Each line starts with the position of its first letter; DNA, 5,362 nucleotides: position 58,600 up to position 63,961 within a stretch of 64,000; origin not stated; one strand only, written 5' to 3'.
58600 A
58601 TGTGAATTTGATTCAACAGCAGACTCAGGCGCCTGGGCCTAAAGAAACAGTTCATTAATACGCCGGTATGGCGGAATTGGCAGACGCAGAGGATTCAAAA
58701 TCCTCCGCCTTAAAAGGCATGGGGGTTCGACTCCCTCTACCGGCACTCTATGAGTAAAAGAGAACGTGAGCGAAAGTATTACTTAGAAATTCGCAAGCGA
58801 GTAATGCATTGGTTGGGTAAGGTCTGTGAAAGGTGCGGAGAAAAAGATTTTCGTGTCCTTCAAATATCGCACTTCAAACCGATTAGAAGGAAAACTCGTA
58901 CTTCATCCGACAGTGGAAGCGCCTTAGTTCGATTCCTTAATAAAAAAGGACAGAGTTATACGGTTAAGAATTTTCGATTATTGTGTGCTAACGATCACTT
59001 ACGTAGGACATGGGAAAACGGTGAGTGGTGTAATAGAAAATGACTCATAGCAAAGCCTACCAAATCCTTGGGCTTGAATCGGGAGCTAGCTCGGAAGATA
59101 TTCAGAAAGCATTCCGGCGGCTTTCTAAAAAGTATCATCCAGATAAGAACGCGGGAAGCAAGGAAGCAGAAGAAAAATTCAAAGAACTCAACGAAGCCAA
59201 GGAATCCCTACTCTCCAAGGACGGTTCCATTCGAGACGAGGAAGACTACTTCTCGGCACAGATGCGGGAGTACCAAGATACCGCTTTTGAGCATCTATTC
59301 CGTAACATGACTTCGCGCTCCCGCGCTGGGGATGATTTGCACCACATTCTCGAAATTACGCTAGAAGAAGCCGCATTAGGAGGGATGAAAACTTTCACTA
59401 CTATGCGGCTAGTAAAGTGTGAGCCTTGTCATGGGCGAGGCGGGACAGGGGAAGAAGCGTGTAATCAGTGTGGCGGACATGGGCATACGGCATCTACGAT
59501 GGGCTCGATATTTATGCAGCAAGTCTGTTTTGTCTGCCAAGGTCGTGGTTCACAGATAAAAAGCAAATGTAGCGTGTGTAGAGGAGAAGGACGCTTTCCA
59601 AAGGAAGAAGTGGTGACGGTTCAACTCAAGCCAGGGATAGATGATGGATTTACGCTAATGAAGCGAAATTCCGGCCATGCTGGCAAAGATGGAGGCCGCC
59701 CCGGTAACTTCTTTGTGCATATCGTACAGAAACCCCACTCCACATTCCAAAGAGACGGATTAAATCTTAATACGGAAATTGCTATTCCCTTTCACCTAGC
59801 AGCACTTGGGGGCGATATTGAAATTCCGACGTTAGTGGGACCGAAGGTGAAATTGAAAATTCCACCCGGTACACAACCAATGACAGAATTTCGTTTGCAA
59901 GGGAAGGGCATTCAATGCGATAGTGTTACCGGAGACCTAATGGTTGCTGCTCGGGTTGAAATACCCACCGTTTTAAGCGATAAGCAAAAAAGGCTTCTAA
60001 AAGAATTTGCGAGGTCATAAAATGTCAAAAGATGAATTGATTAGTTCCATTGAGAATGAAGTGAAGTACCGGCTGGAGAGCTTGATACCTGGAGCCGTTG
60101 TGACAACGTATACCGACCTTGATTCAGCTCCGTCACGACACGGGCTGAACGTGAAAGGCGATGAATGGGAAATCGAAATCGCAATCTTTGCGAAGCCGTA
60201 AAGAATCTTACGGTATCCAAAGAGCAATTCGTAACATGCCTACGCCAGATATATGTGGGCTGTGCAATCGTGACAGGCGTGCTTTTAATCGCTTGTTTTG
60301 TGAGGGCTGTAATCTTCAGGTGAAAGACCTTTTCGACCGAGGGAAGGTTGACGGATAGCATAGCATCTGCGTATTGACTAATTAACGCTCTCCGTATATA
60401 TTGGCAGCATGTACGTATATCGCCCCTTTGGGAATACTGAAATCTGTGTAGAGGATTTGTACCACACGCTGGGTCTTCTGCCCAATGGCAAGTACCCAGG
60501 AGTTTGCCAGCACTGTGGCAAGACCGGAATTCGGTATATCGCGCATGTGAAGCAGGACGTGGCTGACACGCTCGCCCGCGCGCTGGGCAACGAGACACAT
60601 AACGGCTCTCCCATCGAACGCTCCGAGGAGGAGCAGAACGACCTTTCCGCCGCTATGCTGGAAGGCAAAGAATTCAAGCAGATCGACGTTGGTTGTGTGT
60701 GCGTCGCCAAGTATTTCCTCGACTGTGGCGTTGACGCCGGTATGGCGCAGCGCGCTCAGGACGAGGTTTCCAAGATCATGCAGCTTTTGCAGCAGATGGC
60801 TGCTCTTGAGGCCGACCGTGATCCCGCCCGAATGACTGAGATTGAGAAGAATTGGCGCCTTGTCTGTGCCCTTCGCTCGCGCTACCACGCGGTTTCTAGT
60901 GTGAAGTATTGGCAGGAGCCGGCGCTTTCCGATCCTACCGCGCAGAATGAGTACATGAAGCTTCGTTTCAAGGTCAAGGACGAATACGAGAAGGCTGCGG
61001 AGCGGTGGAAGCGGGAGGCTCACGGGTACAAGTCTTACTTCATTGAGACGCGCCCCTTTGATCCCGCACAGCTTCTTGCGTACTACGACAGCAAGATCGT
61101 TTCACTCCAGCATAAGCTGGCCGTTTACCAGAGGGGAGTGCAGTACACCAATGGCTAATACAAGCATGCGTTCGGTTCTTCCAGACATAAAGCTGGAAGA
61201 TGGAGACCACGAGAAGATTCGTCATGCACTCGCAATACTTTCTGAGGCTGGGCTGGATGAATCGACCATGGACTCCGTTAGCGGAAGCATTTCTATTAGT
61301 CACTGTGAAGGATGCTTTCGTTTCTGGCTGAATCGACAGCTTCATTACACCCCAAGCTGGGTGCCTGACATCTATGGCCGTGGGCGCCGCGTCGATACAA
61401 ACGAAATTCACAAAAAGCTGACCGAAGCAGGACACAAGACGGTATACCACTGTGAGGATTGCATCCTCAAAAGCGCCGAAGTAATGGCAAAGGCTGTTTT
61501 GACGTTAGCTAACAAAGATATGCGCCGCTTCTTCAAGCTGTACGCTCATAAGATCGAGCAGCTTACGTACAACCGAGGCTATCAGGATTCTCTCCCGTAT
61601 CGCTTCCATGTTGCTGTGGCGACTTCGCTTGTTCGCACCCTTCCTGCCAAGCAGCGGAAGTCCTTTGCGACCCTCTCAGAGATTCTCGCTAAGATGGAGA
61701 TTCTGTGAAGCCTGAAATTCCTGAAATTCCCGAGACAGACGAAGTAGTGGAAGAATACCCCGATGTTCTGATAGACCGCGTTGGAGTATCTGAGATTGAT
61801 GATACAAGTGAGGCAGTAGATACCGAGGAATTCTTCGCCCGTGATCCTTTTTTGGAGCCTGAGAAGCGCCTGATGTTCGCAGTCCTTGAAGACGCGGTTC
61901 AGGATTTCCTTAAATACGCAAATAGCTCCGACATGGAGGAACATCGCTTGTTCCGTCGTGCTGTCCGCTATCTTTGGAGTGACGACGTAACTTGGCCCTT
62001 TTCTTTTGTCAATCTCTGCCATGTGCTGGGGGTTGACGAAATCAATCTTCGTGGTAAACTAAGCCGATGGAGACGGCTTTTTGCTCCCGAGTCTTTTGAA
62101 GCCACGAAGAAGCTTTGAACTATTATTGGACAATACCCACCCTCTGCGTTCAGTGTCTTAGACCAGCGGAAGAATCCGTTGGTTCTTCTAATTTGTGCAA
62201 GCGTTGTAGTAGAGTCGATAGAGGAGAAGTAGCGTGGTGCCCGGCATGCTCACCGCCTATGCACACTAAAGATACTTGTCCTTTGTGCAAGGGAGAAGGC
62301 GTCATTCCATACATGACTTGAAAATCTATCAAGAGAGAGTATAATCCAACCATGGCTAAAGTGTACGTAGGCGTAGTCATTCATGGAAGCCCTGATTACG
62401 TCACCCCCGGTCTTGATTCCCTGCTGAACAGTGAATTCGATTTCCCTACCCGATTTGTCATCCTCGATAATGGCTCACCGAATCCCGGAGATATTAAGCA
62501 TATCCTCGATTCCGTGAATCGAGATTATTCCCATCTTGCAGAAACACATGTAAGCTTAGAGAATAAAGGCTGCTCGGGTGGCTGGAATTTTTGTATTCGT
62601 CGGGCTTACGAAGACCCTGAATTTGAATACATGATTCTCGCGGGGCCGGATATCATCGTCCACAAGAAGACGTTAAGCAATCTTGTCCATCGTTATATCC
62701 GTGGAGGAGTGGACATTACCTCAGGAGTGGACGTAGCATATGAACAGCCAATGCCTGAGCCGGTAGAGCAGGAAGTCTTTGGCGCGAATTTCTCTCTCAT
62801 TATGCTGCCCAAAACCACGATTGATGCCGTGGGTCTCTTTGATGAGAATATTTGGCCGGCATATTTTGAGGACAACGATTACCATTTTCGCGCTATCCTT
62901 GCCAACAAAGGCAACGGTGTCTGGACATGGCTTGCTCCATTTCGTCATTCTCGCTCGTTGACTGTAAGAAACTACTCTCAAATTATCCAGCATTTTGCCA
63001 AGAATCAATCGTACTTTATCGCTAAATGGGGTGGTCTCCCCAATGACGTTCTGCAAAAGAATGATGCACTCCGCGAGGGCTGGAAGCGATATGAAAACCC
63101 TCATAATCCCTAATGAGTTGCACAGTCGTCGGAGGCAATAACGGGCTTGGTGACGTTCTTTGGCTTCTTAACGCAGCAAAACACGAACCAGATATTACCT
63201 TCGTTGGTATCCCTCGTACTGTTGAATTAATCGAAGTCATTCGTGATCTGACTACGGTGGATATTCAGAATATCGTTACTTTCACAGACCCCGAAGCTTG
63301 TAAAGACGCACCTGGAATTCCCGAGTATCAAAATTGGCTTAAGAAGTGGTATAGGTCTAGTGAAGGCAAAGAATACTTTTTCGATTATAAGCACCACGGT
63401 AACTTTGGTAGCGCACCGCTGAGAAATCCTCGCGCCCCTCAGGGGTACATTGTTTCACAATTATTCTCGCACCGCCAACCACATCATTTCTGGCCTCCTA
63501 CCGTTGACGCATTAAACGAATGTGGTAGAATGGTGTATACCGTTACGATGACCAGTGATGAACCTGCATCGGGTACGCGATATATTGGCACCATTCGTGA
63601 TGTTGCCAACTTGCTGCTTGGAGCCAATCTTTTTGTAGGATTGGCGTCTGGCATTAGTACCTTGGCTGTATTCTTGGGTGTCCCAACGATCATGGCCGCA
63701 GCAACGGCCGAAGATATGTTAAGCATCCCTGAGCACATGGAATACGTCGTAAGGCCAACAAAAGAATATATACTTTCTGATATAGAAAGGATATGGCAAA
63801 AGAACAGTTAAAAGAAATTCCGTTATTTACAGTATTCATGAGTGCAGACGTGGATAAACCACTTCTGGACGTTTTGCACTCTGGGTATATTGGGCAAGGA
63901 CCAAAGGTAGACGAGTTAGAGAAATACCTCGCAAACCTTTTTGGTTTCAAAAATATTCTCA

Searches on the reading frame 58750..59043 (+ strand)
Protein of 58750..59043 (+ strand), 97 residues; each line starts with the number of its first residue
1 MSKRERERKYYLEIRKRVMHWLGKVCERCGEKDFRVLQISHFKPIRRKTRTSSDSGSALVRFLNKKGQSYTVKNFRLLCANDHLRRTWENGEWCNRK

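Call 3: search_protein_families(library=pfam, proteins=[window:58750-59043:+], max_evalue=0.01)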
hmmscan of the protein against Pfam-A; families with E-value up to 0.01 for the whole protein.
window:58750-59043:+ (97 aa): 1 family
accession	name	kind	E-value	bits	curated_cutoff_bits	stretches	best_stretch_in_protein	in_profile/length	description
PF01844.29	HNH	-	2.3e-05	24.9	21.4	0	26-51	1-28/47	HNH endonuclease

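Call 4: search_protein_families(library=phrogs, proteins=[window:58750-59043:+], max_evalue=0.001)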
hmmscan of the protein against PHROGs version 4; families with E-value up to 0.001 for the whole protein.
window:58750-59043:+ (97 aa): 4 families
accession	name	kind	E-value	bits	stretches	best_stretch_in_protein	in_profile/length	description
phrog_2255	-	DNA, RNA and nucleotide metabolism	1.5e-07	32.1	1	4-93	93-175/211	HNH endonuclease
phrog_3106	-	DNA, RNA and nucleotide metabolism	2.8e-06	28.2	1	2-91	145-225/252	HNH endonuclease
phrog_4234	-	DNA, RNA and nucleotide metabolism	6.7e-06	26.8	1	2-91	8-87/130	HNH endonuclease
phrog_5956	-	DNA, RNA and nucleotide metabolism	0.00011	22.8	1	7-88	43-109/138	HNH endonuclease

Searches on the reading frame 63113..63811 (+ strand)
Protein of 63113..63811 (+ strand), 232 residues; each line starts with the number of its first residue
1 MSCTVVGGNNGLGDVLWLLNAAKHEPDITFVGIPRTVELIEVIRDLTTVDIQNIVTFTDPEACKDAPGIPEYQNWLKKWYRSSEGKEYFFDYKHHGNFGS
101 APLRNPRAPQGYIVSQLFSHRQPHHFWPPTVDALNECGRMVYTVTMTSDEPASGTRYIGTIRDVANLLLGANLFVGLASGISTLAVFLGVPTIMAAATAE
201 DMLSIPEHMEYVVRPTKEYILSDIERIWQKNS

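Call 22: find_encoding_contigs(protein=window:63113-63811:+, flank=10000, max_places=1)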
Protein window:63113-63811:+ (232 aa): 2 contigs read that carry it; 1 place shown.
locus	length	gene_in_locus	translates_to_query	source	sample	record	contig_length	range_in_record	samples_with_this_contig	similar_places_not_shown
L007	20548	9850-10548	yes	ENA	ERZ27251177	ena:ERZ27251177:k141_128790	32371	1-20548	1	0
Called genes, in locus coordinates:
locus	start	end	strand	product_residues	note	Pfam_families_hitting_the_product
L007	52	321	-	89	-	-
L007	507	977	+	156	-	-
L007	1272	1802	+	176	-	PF00149:Metallophos (faint), PF12850:Metallophos_2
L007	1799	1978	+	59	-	-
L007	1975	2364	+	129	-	-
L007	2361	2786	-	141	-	-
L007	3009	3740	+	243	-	-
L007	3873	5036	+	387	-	PF09511:RNA_lig_T4_1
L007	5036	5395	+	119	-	-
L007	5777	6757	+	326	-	PF00226:DnaJ, PF01556:DnaJ_C, PF00684:DnaJ_CXXCXGXG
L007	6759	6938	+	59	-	-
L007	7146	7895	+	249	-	-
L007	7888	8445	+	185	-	-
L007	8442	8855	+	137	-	-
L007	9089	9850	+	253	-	PF00535:Glycos_transf_2 (weak)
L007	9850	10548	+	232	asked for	-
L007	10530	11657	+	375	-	PF01041:DegT_DnrJ_EryC1, PF01212:Beta_elim_lyase (weak)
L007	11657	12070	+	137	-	PF02945:Endonuclease_7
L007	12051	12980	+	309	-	-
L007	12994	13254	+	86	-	-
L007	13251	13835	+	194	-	PF00132:Hexapep (faint)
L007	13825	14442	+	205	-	PF01370:Epimerase (weak), PF08659:KR (faint), PF13561:adh_short_C2, PF00106:adh_short, PF02719:Polysacc_synt_2 (weak)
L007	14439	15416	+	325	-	PF00108:Thiolase_N (weak), PF08545:ACP_syn_III, PF08541:ACP_syn_III_C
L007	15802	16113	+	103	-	-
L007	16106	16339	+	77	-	-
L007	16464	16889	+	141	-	PF10263:SprT-like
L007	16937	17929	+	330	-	-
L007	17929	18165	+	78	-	-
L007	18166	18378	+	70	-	-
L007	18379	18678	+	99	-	-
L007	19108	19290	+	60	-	-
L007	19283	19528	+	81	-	-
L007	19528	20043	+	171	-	-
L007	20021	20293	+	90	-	-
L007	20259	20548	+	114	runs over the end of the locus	-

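Call 48: search_protein_families(library=phrogs, proteins=[L007:16937-17929:+], max_evalue=0.001)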
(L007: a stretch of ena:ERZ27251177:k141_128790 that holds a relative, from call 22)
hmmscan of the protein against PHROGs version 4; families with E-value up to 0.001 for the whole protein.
L007:16937-17929:+ (330 aa): 1 family
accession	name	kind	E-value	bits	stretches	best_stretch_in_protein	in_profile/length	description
phrog_1250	-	unknown function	4.9e-84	283.1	1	58-311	65-315/327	unknown function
